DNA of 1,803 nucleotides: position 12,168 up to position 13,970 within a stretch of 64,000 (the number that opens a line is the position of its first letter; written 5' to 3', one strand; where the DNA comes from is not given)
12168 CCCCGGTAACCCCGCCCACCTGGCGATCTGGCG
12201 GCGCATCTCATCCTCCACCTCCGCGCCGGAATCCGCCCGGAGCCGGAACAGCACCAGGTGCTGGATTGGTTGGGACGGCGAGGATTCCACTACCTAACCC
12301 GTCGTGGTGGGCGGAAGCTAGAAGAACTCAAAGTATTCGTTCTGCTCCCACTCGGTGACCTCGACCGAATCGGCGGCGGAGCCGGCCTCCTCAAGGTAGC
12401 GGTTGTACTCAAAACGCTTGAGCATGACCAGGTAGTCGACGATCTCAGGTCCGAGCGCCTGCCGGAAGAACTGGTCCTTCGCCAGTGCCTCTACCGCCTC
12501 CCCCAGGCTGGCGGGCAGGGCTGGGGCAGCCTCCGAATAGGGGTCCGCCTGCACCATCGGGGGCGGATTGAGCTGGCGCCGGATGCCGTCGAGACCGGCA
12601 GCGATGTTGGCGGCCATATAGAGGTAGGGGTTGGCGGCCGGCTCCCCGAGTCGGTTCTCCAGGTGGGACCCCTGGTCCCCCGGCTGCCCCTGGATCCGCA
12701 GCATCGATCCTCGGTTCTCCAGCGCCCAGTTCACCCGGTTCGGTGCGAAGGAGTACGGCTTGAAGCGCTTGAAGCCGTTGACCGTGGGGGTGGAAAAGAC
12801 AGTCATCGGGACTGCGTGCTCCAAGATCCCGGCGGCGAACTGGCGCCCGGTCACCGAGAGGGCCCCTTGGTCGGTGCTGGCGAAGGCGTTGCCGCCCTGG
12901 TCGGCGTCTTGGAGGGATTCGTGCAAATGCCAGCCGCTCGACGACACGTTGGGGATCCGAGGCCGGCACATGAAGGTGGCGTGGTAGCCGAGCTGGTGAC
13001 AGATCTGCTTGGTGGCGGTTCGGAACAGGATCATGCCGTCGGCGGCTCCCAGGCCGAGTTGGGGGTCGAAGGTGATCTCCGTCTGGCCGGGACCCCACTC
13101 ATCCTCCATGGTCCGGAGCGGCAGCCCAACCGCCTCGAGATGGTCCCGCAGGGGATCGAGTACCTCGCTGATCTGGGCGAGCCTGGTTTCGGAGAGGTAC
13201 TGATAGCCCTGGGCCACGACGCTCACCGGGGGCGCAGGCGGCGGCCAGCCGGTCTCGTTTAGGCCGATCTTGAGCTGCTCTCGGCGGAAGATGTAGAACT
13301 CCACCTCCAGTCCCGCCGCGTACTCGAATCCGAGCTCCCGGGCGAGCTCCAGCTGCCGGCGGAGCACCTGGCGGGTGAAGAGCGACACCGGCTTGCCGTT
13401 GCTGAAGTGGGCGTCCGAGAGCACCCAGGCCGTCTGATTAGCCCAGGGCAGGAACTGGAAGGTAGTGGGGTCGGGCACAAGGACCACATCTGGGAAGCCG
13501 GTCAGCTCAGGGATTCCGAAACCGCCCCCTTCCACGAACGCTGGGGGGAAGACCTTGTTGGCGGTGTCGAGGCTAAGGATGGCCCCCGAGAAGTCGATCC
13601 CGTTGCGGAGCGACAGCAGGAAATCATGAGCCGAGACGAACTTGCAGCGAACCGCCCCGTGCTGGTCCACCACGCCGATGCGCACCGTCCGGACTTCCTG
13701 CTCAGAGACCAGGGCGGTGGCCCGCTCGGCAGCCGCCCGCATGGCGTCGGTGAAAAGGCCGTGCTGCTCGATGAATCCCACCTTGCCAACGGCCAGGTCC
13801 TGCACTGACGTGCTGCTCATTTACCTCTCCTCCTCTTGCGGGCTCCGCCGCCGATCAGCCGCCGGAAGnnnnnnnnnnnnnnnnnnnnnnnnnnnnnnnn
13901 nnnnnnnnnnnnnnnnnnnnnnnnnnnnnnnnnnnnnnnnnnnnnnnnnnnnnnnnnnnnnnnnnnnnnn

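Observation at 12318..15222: Lrp-regulated pair of GlnA-family gamma-glutamyl ligase and class-II (Ntn) glutamine amidotransferase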

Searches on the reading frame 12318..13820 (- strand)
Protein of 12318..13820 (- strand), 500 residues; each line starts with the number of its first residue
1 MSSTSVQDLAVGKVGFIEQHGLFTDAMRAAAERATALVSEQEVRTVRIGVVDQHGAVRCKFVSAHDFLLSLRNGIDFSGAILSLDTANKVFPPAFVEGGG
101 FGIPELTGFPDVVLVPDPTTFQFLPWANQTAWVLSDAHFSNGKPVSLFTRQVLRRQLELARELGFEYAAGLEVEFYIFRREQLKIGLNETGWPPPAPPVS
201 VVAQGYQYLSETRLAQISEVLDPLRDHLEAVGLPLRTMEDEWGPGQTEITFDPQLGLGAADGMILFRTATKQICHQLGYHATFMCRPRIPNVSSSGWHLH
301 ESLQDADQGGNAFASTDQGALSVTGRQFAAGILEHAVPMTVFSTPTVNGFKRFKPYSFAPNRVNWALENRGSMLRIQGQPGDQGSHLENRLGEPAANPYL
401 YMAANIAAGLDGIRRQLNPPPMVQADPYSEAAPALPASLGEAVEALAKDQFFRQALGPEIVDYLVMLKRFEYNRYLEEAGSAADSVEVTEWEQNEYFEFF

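Call 3: search_protein_families(library=pfam, proteins=[window:12318-13820:-])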
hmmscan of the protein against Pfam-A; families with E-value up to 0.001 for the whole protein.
window:12318-13820:- (500 aa): 1 family
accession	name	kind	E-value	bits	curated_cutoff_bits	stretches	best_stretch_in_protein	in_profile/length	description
PF00120.29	Gln-synt_C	-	8.4e-82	275.4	24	1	149-478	4-335/344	Glutamine synthetase, catalytic domain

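Call 4: search_protein_families(library=ncbifam, proteins=[window:12318-13820:-])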
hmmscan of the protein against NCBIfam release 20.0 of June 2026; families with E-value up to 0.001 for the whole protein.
window:12318-13820:- (500 aa): 4 families
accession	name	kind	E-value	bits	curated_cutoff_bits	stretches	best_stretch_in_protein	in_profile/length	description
TIGR03105.1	gln_synth_III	equivalog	1.8e-71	240.9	469.6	1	36-496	3-433/435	type III glutamate--ammonia ligase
NF045547.1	GGputSyn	equivalog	1.4e-70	238.3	650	1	36-481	7-436/438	gamma-glutamylputrescine synthetase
TIGR00653.1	GlnA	equivalog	4.2e-63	213.6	429.15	1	110-497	61-461/462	type I glutamate--ammonia ligase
NF007006.0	PRK09469.1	equivalog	6.5e-30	104.1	845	1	245-474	218-453/469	glutamate--ammonia ligase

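Call 5: search_solved_structures(query=window:12318-13820:-, max_evalue=1e-10)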
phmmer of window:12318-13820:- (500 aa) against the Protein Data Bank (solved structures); distinct sequences matched with E-value up to 1e-10: 38.
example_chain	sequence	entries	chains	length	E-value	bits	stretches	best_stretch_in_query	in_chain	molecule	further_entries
8wwu_A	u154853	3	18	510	2.1e-119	402.6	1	13-498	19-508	Glutamine synthetase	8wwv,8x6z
5dm3_A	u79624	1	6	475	5.4e-53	183.6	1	37-472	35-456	L-glutamine synthetase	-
8oow_A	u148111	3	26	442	1e-49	172.7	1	110-476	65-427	Glutamine synthetase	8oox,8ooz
7tdp_A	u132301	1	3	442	1.1e-49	172.7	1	110-478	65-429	Glutamine synthetase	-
7tfa_B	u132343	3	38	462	1.2e-49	172.6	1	110-478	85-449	Glutamine synthetase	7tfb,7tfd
11zs_A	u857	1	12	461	2e-49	171.8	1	38-474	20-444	Glutamine synthetase, catalytic domain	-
8s59_O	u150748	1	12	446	2.8e-46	161.4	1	95-475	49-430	Glutamine synthetase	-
8tfb_A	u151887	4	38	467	2.9e-46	161.3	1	110-475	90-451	Glutamine synthetase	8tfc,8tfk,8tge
8ufj_A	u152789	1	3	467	1e-45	159.6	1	95-475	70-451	Glutamine synthetase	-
8ool_A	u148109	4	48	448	8.1e-44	153.3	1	110-476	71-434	Glutamine synthetase from Methanothermococcus thermolithotrophicus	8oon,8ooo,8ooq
4s0r_A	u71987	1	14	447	3.2e-43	151.3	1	110-476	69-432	Glutamine synthetase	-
4lnf_A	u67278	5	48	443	3.2e-43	151.3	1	110-476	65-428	Glutamine synthetase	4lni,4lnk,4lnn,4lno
7tfc_A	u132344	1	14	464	3.5e-43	151.2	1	110-476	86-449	Glutamine synthetase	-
7ten_A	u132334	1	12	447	1.1e-42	149.6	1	110-475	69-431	Glutamine synthetase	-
7tf9_A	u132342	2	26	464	1.2e-42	149.4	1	110-475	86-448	Glutamine synthetase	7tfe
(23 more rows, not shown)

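Call 8: search_solved_structures(query=window:12318-13820:-, max_evalue=1e-100, show_alignments=1)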
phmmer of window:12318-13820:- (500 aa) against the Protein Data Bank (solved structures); distinct sequences matched with E-value up to 1e-100: 1.
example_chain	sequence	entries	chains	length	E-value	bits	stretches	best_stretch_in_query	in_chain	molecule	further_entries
8wwu_A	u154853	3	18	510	2.1e-119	402.6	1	13-498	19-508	Glutamine synthetase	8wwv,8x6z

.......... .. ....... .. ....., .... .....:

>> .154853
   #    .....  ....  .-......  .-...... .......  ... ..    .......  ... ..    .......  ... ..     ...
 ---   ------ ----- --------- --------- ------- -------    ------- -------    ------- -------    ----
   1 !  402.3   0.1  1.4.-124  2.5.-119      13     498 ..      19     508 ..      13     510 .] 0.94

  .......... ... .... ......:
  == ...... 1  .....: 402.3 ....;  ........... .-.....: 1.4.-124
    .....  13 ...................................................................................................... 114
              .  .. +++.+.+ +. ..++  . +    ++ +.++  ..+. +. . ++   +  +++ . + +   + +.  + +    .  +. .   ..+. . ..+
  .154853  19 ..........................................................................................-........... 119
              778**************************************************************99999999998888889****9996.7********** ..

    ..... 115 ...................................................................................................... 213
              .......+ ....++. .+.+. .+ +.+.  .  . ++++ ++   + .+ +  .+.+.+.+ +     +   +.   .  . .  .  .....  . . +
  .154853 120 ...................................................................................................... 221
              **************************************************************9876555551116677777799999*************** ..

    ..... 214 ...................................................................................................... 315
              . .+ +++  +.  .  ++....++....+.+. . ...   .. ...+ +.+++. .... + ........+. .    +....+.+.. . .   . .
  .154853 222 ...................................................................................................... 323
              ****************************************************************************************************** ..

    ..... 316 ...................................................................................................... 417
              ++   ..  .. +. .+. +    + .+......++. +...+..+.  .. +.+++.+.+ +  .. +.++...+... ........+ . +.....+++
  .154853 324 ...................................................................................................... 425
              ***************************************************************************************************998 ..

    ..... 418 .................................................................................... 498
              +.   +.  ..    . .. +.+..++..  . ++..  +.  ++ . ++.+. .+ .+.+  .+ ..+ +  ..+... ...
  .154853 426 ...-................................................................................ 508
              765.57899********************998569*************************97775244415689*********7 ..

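Call 33: search_dna_similar(query=window:12318-13820:-, collection=plasmids, mode=protein, max_rows=40, max_evalue=1e-30)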
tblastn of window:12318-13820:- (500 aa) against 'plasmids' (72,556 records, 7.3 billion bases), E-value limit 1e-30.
Records with a match: 502; places in all: 544; records where one place covers at least 80% of the query: 467.
Best place of each record, by identity: <60% 502.
By first word of the organism name: Rhizobium 145; Pseudosulfitobacter 45; Sinorhizobium 30; Streptomyces 22; Paracoccus 22; Acinetobacter 20; Shinella 13; Aminobacter 13; Burkholderia 9; Paraburkholderia 9; and 89 more.
By predicted mobility (MOB-suite, as given by PLSDB): non-mobilizable 342; conjugative 82; mobilizable 78.
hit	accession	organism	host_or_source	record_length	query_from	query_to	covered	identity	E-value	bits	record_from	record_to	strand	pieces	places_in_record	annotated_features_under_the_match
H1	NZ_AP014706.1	Methylobacterium aquaticum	-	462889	14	500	97%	49.4%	9e-143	460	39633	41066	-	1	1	glutamine synthetase family protein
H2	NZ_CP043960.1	Streptomyces tendae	microorganism,soil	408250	3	500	100%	48.0%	9e-140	451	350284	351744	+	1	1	glutamine synthetase family protein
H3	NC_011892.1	Methylobacterium nodulans ORS 2060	-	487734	16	500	97%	49.0%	3e-137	444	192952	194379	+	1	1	glutamine synthetase family protein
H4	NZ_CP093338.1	Shinella sp. H4-D48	whole organism,grassland soil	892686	6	497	98%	46.3%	3e-127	416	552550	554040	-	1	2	glutamine synthetase family protein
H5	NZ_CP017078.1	Novosphingobium resinovorum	single cell,soil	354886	14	500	97%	46.7%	8e-135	437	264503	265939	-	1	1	glutamine synthetase family protein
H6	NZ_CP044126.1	Rhizobium sp. BG4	Prosopis cineraria,pure bacterial ...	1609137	15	497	97%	46.9%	2e-129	422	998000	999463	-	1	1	record has no annotation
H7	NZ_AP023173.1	Rhodococcus qingshengii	-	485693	1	497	99%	44.9%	3e-122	401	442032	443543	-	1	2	glutamine synthetase family protein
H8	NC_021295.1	Caballeronia insecticola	-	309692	13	500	98%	45.6%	1e-138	448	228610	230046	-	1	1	glutamine synthetase family protein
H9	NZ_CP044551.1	Hydrogenophaga sp. BPS33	-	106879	1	500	100%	44.4%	7e-131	426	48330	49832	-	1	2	glutamine synthetase family protein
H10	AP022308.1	Burkholderia sp. SFA1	-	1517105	2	500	100%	44.2%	6e-137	443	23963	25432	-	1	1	glutamine synthetase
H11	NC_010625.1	Paraburkholderia phymatum STM815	-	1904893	13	500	98%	45.1%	1e-135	440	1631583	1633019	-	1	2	record has no annotation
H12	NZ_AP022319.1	Burkholderia sp. THE68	Togo hemipterus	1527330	14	500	97%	45.1%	3e-137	444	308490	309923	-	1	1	none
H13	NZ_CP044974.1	Hydrogenophaga sp. PBL-H3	-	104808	1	500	100%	43.8%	2e-131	427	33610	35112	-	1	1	glutamine synthetase family protein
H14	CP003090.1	Burkholderia sp. YI23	-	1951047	10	500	98%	44.5%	8e-136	440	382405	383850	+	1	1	glutamine synthetase catalytic region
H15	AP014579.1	Burkholderia sp. RPE67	Riptortus pedestris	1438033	14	500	97%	44.9%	8e-137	443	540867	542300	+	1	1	glutamine synthetase catalytic region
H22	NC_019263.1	Delftia acidovorans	-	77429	16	500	97%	44.4%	8e-127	414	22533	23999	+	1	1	glutamine synthetase family protein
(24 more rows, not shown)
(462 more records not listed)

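Call 34: get_annotated_region(hit=H2, flank=10000)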
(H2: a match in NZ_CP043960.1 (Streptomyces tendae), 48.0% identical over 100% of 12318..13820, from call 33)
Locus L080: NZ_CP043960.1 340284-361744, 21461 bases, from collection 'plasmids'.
description: Streptomyces tendae strain 139 plasmid unnamed1, complete sequence
organism: Streptomyces tendae (NCBI taxid 1932)
taxonomy: Bacteria; Actinomycetota; Actinomycetes; Kitasatosporales; Streptomycetaceae; Streptomyces; Streptomyces tendae
host: -; source: microorganism,soil; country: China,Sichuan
typing (MOB-suite, as given by PLSDB): non-mobilizable; replicon rep_cluster_1879,rep_cluster_1910
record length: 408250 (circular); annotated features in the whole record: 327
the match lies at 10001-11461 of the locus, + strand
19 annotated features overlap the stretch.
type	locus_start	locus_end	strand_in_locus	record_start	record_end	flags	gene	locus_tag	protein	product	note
CDS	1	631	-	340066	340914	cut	-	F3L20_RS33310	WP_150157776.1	GNAT family N-acetyltransferase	-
CDS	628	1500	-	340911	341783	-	-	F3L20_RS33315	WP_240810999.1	alpha/beta hydrolase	-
CDS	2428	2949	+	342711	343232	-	-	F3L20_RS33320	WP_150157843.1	DUF4396 domain-containing protein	-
CDS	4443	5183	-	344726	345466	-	-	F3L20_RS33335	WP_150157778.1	alpha/beta hydrolase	-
CDS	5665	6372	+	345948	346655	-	-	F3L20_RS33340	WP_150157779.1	response regulator transcription factor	GO:0000160 - phosphorelay signal transduction system [Evidence IEA]; GO:0006355 - regulation of DNA-templated ...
CDS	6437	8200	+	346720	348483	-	-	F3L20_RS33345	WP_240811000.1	HAMP domain-containing sensor histidine kinase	GO:0007165 - signal transduction [Evidence IEA]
CDS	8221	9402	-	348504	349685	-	-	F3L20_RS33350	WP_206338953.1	alpha/beta hydrolase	-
CDS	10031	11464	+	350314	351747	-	-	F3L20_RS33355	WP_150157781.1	glutamine synthetase family protein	GO:0006542 - glutamine biosynthetic process [Evidence IEA]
CDS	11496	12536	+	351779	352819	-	-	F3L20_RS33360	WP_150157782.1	carbon-nitrogen hydrolase family protein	-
CDS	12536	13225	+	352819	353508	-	-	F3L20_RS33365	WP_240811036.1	type 1 glutamine amidotransferase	-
CDS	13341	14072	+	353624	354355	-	-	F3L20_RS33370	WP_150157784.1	FadR/GntR family transcriptional regulator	-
CDS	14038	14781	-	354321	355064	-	-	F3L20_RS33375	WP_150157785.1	CatB-related O-acetyltransferase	GO:0046677 - response to antibiotic [Evidence IEA]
CDS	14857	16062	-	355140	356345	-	-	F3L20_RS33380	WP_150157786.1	FAD-dependent oxidoreductase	-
CDS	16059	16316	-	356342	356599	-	-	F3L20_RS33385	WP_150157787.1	ferredoxin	-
CDS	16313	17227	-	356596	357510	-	-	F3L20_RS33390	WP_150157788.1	pyridoxamine 5'-phosphate oxidase family protein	GO:0008615 - pyridoxine biosynthetic process [Evidence IEA]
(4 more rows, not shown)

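Call 35: get_annotated_region(hit=H1, flank=10000)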
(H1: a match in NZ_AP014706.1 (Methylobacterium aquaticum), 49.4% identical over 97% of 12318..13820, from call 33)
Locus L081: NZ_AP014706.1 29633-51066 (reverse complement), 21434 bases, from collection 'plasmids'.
description: Methylobacterium aquaticum strain MA-22A plasmid pMaq22A_2p, complete sequence
organism: Methylobacterium aquaticum (NCBI taxid 270351)
taxonomy: Bacteria; Pseudomonadota; Alphaproteobacteria; Hyphomicrobiales; Methylobacteriaceae; Methylobacterium; Methylobacterium aquaticum
host: -; source: -; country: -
typing (MOB-suite, as given by PLSDB): mobilizable; relaxase MOBP
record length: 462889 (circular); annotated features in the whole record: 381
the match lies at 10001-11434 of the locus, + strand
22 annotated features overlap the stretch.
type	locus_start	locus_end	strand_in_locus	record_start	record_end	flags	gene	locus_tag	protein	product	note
CDS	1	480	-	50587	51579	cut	-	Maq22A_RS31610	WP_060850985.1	acetamidase/formamidase family protein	-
CDS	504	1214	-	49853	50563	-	-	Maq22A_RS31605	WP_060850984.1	ABC transporter ATP-binding protein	-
CDS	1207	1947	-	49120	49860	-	-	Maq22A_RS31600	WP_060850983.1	ABC transporter ATP-binding protein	-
CDS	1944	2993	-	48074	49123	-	-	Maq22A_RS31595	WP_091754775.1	branched-chain amino acid ABC transporter permease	GO:0015803 - branched-chain amino acid transport [Evidence IEA]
CDS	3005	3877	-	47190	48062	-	-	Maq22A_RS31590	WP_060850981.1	branched-chain amino acid ABC transporter permease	-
CDS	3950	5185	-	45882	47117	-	-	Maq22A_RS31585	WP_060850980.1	urea ABC transporter substrate-binding protein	GO:0015840 - urea transport [Evidence IEA]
CDS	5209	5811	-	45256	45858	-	-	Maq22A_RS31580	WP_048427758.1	ANTAR domain-containing protein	-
CDS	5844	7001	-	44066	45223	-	-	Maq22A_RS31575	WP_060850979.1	transporter substrate-binding domain-containing protein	-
CDS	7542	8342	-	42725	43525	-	-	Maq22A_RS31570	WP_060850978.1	IclR family transcriptional regulator C-terminal domain-containing protein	-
CDS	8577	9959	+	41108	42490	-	-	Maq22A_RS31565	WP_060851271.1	aromatic ring-hydroxylating dioxygenase subunit alpha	-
CDS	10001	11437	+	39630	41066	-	-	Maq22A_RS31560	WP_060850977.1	glutamine synthetase family protein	GO:0006542 - glutamine biosynthetic process [Evidence IEA]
CDS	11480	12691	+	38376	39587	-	-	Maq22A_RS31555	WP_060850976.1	ABC transporter substrate-binding protein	-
CDS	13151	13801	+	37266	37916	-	-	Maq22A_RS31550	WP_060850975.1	methyltransferase domain-containing protein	-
CDS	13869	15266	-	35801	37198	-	-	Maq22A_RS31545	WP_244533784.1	carotenoid oxygenase family protein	-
CDS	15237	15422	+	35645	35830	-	-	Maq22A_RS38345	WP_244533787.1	hypothetical protein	-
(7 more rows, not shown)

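Call 38: get_annotated_region(hit=H22, flank=6000)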
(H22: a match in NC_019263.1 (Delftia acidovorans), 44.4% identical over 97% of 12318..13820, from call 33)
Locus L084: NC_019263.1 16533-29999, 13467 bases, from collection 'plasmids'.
description: Delftia acidovorans plasmid pLME1, complete sequence
organism: Delftia acidovorans (NCBI taxid 80866)
taxonomy: Bacteria; Pseudomonadota; Betaproteobacteria; Burkholderiales; Comamonadaceae; Delftia; Delftia acidovorans
host: -; source: -; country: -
typing (MOB-suite, as given by PLSDB): conjugative; replicon IncP; relaxase MOBP; mating-pair formation MPF_T
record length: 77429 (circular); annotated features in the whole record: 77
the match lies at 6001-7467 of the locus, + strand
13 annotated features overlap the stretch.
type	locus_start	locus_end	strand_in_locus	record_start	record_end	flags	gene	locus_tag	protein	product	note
CDS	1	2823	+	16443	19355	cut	-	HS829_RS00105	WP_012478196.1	Tn3 family transposase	-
CDS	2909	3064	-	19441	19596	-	-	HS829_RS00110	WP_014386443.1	hypothetical protein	-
CDS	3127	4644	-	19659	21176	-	-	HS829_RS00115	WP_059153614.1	IS66 family transposase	-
CDS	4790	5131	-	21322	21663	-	tnpB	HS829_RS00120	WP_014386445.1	IS66 family insertion sequence element accessory protein TnpB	-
CDS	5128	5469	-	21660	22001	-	-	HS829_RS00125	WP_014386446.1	hypothetical protein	-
CDS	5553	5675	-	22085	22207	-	-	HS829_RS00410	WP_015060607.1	hypothetical protein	-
CDS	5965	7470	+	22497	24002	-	-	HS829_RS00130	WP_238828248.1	glutamine synthetase family protein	GO:0006542 - glutamine biosynthetic process [Evidence IEA]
CDS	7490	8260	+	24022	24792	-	-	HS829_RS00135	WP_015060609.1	type 1 glutamine amidotransferase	-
CDS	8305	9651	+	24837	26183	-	-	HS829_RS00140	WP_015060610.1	aromatic ring-hydroxylating dioxygenase subunit alpha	-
CDS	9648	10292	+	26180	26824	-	-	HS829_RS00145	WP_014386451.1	aromatic-ring-hydroxylating dioxygenase subunit beta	GO:0019439 - aromatic compound catabolic process [Evidence IEA]; GO:0006725 - cellular aromatic compound metabolic ...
CDS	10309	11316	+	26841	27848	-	-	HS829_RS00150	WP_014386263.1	ferredoxin--NADP reductase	-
CDS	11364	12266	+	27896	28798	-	-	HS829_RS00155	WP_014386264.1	LysR family transcriptional regulator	GO:0006355 - regulation of DNA-templated transcription [Evidence IEA]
CDS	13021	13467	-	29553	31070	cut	-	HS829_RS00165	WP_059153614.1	IS66 family transposase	-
